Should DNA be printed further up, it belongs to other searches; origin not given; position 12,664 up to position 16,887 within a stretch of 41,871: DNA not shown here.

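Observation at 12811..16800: Kinase-AAA-TPR STAND protein with all kinase catalytic residues substituted and no output domain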

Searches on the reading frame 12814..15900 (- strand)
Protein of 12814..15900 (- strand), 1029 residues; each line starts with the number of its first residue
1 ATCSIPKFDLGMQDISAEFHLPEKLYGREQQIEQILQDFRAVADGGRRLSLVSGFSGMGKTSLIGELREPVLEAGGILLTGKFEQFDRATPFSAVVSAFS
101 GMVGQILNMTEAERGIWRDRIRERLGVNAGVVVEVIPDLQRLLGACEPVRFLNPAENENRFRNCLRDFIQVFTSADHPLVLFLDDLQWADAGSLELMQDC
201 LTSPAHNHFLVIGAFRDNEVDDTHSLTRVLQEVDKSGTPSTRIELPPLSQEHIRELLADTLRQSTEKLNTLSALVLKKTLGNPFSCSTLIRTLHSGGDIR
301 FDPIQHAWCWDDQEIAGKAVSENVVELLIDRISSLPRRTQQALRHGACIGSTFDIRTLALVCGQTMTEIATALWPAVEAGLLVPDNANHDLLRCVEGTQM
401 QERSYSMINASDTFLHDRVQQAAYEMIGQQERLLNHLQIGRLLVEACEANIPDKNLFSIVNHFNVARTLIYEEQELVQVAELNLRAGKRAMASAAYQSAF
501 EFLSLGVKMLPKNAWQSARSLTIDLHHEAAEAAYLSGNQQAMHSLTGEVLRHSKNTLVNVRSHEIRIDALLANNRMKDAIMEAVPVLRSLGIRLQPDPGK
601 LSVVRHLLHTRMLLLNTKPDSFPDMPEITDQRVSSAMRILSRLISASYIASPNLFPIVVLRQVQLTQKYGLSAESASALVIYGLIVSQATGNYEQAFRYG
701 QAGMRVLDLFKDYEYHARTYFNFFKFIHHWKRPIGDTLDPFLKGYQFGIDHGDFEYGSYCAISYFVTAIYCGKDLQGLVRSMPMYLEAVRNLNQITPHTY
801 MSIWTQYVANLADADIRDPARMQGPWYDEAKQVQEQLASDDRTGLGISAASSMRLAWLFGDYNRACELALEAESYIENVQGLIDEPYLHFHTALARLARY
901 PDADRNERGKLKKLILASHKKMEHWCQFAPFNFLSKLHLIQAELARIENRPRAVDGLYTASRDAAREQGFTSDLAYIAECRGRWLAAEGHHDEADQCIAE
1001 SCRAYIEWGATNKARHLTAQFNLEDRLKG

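Call 52: search_solved_structures(query=window:12814-15900:-, max_evalue=1)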
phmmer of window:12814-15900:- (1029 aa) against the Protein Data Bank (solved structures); distinct sequences matched with E-value up to 1: 0.

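Call 61: predict_structure(alignment_id=A4)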
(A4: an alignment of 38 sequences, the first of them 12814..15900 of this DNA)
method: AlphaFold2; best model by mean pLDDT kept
length: 1029 residues; sequences in the alignment: 38
mean_pLDDT: 87.4   pTM: 0.77
mean pLDDT of the five models: 87.4, 87.2, 86.2, 85.8, 83.7
residues with pLDDT >= 90: 521; 70-90: 445; 50-70: 57; < 50: 6
segments of 3 or more residues with pLDDT < 50: 1-4
pLDDT, mean of each block of 10 residues (from residue 1): 53 63 84 93 92 85 87 91 77 86 90 92 86 86 80 70 89 92 91 88 89 90 87 90 91 91 86 88 85 83 81 78 72 88 88 83 85 86 82 62 64 84 88 88 73 75 90 91 89 82 93 90 94 84 94 90 89 84 94 90 92 89 93 94 87 92 95 94 90 92 92 85 93 94 90 88 95 91 90 86 96 92 93 87 89 96 95 83 88 95 92 94 93 96 94 93 94 94 91 91 94 91 59
secondary structure, 60 per line:
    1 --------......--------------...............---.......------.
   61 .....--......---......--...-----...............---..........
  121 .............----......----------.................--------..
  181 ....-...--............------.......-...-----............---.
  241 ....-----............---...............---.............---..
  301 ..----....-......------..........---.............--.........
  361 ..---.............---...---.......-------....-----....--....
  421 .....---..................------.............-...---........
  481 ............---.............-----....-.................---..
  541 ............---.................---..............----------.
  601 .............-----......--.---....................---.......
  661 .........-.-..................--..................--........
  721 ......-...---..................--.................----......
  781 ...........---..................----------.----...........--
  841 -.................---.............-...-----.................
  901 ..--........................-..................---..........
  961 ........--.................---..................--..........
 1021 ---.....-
elements in order (helices of 4 or more, strands of 3 or more residues): H9-14 H29-43 E47-53 H60-65 H68-73 E77-82 H93-107 H111-133 H138-143 H154-170 E179-184 H191-202 E209-215 H225-236 E240-244 H250-261 H265-279 H283-295 E299-302 E307-310 H312-317 H324-333 H337-349 E352-354 H355-362 H366-378 E382-384 H388-394 H402-405 E411-414 H417-425 H429-446 H453-465 H473-492 H496-508 H514-517 H519-535 H539-552 H556-572 H576-589 H600-613 H619-624 H631-650 H654-669 H673-690 H693-710 H713-726 H734-751 H754-770 H775-791 H795-812 H829-838 H842-858 H862-874 H884-902 H905-928 H930-947 H951-968 H971-987 H991-1008 H1011-1020 H1024-1028

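Call 64: fold_search(model_id=the predicted structure, library=pdb)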
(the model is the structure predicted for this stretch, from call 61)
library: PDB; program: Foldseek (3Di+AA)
matches with E <= 10: 1383; with E <= 0.001: 25
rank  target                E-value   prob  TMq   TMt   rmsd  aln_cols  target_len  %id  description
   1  6mfv_A                2.2e-09  1.00  0.33  0.47  11.8       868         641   11  Crystal structure of the Signal Transduction ATPase with Numerous Domains (STAND) protein with a tetratricopeptide rep (released 2019-02-20)
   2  7jk6_A                1.7e-05  1.00  0.18  0.43  14.8       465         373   14  Structure of Drosophila ORC in the active conformation (released 2020-09-09)
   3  1fnn_A                2.3e-05  1.00  0.18  0.44  17.5       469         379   13  CRYSTAL STRUCTURE OF CDC6P FROM PYROBACULUM AEROPHILUM (released 2000-10-04)
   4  4buj_B                3.4e-05  1.00  0.20  0.16  30.2      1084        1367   10  Crystal structure of the S. cerevisiae Ski2-3-8 complex (released 2013-08-28)
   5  7jgr_G                6.2e-05  1.00  0.17  0.41  16.1       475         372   13  Structure of Drosophila ORC bound to DNA (84 bp) and Cdc6 (released 2020-09-09)
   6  7dkh_A                6.9e-05  1.00  0.17  0.19  29.4       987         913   10  Crystal structure of the Ctr9/Paf1/Cdc73/Rtf1 quaternary complex (released 2021-11-24)
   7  8bbg_D                9.3e-05  1.00  0.27  0.23  27.2      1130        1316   11  Structure of the IFT-A complex; anterograde IFT-A train model (released 2022-12-21)
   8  8s0e_G                1.3e-04  1.00  0.18  0.47  14.1       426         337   14  H. sapiens OCCM bound to double stranded DNA (released 2024-10-02)
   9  5v8f_A                1.6e-04  1.00  0.17  0.35  15.1       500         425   10  Structural basis of MCM2-7 replicative helicase loading by ORC-Cdc6 and Cdt1 (released 2017-05-10)
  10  7jpo_D                1.8e-04  1.00  0.19  0.43  14.4       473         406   12  ORC-O1AAA: Human Origin Recognition Complex (ORC) with dynamic/unresolved ORC2 WH (released 2020-09-02)
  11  4buj_F                2.1e-04  0.99  0.14  0.11  33.0      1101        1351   10  Crystal structure of the S. cerevisiae Ski2-3-8 complex (released 2013-08-28)
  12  8s0e_D                2.5e-04  1.00  0.18  0.40  14.8       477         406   11  H. sapiens OCCM bound to double stranded DNA (released 2024-10-02)
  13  8umv_A                3.1e-04  1.00  0.16  0.27  18.4       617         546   13  Atomic model of the human CTF18-RFC-PCNA-DNA ternary complex with narrow PCNA opening state I (state 5) (released 2024-05-08)
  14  8bbe_D                3.2e-04  1.00  0.28  0.39  12.8       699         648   11  Structure of the IFT-A complex; IFT-A2 module (released 2022-12-21)
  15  6q6g_Y                3.4e-04  1.00  0.30  0.52   9.6       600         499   10  Cryo-EM structure of the APC/C-Cdc20-Cdk2-cyclinA2-Cks2 complex, the D1 box class (released 2019-09-11)
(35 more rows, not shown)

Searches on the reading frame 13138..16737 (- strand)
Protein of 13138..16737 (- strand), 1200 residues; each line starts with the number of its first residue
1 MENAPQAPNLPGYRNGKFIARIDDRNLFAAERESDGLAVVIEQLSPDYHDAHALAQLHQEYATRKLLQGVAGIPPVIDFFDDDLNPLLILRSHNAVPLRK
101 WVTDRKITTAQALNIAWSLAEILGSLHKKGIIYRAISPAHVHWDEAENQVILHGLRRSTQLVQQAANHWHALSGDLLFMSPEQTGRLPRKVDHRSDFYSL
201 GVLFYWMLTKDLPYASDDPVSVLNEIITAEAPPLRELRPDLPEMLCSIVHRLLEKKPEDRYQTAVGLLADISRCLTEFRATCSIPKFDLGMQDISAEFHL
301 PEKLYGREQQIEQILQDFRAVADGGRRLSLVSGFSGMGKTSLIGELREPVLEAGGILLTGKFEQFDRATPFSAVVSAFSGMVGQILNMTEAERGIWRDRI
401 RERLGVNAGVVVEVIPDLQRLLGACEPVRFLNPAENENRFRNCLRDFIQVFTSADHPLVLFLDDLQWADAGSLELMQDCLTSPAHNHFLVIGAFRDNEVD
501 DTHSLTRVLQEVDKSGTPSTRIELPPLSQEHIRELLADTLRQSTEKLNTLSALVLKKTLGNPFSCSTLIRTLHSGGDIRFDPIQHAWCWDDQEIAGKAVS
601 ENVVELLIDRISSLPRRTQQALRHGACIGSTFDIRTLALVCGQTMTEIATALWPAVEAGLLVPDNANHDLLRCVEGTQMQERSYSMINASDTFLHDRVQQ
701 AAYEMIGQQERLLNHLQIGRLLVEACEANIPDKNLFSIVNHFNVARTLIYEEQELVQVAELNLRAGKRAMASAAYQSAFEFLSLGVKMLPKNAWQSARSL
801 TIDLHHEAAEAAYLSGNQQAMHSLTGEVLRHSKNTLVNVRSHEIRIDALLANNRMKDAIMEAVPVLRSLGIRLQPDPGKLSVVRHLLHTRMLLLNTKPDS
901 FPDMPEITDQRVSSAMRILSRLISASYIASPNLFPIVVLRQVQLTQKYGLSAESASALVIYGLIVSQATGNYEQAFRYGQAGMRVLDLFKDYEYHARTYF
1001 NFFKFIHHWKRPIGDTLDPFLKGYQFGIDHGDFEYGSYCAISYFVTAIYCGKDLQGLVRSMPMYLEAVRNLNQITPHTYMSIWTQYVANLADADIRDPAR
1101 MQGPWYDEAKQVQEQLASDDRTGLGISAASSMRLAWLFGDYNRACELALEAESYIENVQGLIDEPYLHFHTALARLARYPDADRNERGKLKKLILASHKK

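Call 47: predict_structure(alignment_id=A3)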
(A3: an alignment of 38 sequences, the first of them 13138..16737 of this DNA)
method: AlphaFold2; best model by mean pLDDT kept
length: 1200 residues; sequences in the alignment: 38
mean_pLDDT: 86.2   pTM: 0.75
mean pLDDT of the five models: 86.2, 85.1, 83.6, 82.9, 80.8
residues with pLDDT >= 90: 457; 70-90: 685; 50-70: 56; < 50: 2
segments of 3 or more residues with pLDDT < 50: none
pLDDT, mean of each block of 10 residues (from residue 1): 64 79 80 89 80 81 86 88 80 86 85 91 86 83 87 78 55 75 72 86 91 78 80 87 91 87 87 90 87 73 85 92 92 83 84 87 78 88 83 90 85 86 79 74 89 91 90 89 89 89 88 91 92 90 87 88 85 84 82 77 78 91 89 85 87 85 79 71 71 85 90 89 72 79 91 92 89 85 94 91 94 87 94 89 90 85 93 89 91 89 92 94 87 92 95 93 88 92 90 86 90 93 86 90 93 91 88 87 94 88 91 86 90 93 91 84 87 90 90 87
secondary structure, 60 per line:
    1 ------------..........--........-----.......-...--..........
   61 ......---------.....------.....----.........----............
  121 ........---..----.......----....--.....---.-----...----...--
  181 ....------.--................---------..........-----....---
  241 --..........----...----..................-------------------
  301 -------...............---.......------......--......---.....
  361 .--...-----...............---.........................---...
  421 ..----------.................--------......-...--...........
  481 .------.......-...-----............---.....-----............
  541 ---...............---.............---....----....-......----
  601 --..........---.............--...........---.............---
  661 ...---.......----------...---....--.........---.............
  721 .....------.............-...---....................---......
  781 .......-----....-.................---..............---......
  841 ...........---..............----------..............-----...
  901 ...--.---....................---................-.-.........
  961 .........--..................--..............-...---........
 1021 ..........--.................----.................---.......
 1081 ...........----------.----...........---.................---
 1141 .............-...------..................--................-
elements in order (helices of 4 or more, strands of 3 or more residues): E13-22 E25-32 E38-44 H51-66 E76-80 E87-91 H98-104 H109-128 E141-144 E149-152 H181-184 H194-209 H219-228 H234-237 H243-252 H264-281 H308-322 E326-332 H339-344 H347-352 E356-361 H372-386 H390-414 H418-422 H433-449 E458-463 H470-481 E488-494 H504-515 E519-523 H529-540 H544-558 H562-574 E578-581 E586-589 H591-596 H603-612 H616-628 E631-633 H634-641 H645-657 E661-663 H667-673 E690-693 H696-704 H708-725 H732-744 H752-771 H775-787 H793-796 H798-814 H818-831 H835-851 H855-868 H879-892 H898-903 H910-929 H933-948 H952-969 H972-989 H992-1005 H1013-1030 H1033-1049 H1054-1070 H1074-1091 H1108-1117 H1121-1137 H1141-1153 H1164-1181 H1184-1199

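Call 49: fold_search(model_id=the predicted structure, library=pdb)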
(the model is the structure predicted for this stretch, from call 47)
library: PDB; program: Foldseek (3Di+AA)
matches with E <= 10: 2000; with E <= 0.001: 1962
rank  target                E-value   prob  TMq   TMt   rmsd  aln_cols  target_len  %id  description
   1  5u94                  6.7e-12  1.00  0.20  0.89   2.7       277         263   25  Crystal structure of the Mycobacterium tuberculosis PASTA kinase PknB in complex with the potential theraputic kinase in (released 2017-12-20)
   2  6i2p_A                9.8e-12  1.00  0.19  0.76   4.7       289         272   26  Crystal structure of the Mycobacterium tuberculosis PknB kinase domain (L33E mutant) in complex with its substrate Gar (released 2019-05-22)
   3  6b2p                  1.9e-11  1.00  0.19  0.87   2.3       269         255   25  Dual Inhibition of the Essential Protein Kinases A and B in Mycobacterium tuberculosis (released 2018-02-14)
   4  6b2q_C                3.6e-11  1.00  0.20  0.86   3.2       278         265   22  Dual Inhibition of the Essential Protein Kinases A and B in Mycobacterium tuberculosis (released 2018-02-14)
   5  3orm                  4.6e-11  1.00  0.20  0.87   2.6       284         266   24  Mycobacterium tuberculosis PknB kinase domain D76A mutant (released 2010-12-15)
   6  1o6y                  5.8e-11  1.00  0.20  0.88   2.8       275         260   25  Catalytic domain of PknB kinase from Mycobacterium tuberculosis (released 2003-01-30)
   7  3oro                  7.3e-11  1.00  0.21  0.85   3.0       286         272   25  Mycobacterium tuberculosis PknB kinase domain L33D mutant (crystal form 4) (released 2010-12-15)
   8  3ori_A                7.5e-11  1.00  0.21  0.87   2.8       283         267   25  Mycobacterium tuberculosis PknB kinase domain L33D mutant (crystal form 1) (released 2010-12-15)
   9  6i2p_B                8.1e-11  1.00  0.19  0.77   4.2       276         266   26  Crystal structure of the Mycobacterium tuberculosis PknB kinase domain (L33E mutant) in complex with its substrate Gar (released 2019-05-22)
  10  1mru_A                8.5e-11  1.00  0.20  0.85   2.8       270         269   26  Intracellular Ser/Thr protein kinase domain of Mycobacterium tuberculosis PknB. (released 2003-02-11)
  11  9ymt                  1.1e-10  1.00  0.20  0.80   4.2       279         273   22  Staphylococcus aureus serine/threonine kinase Stk1 with inhibitor GW779439X (released 2026-03-11)
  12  3ort                  1.2e-10  1.00  0.19  0.76   4.9       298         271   24  Mycobacterium tuberculosis PknB kinase domain L33D mutant (crystal form 6) (released 2010-12-15)
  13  2fum_D                1.3e-10  1.00  0.19  0.85   3.4       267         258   25  Catalytic domain of protein kinase PknB from Mycobacterium tuberculosis in complex with mitoxantrone (released 2006-08-01)
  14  3orl                  1.3e-10  1.00  0.19  0.76   4.6       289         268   24  Mycobacterium tuberculosis PknB kinase domain L33D mutant (crystal form 3) (released 2010-12-15)
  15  3orp                  1.4e-10  1.00  0.19  0.77   4.4       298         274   24  Mycobacterium tuberculosis PknB kinase domain L33D mutant (crystal form 5) (released 2010-12-15)
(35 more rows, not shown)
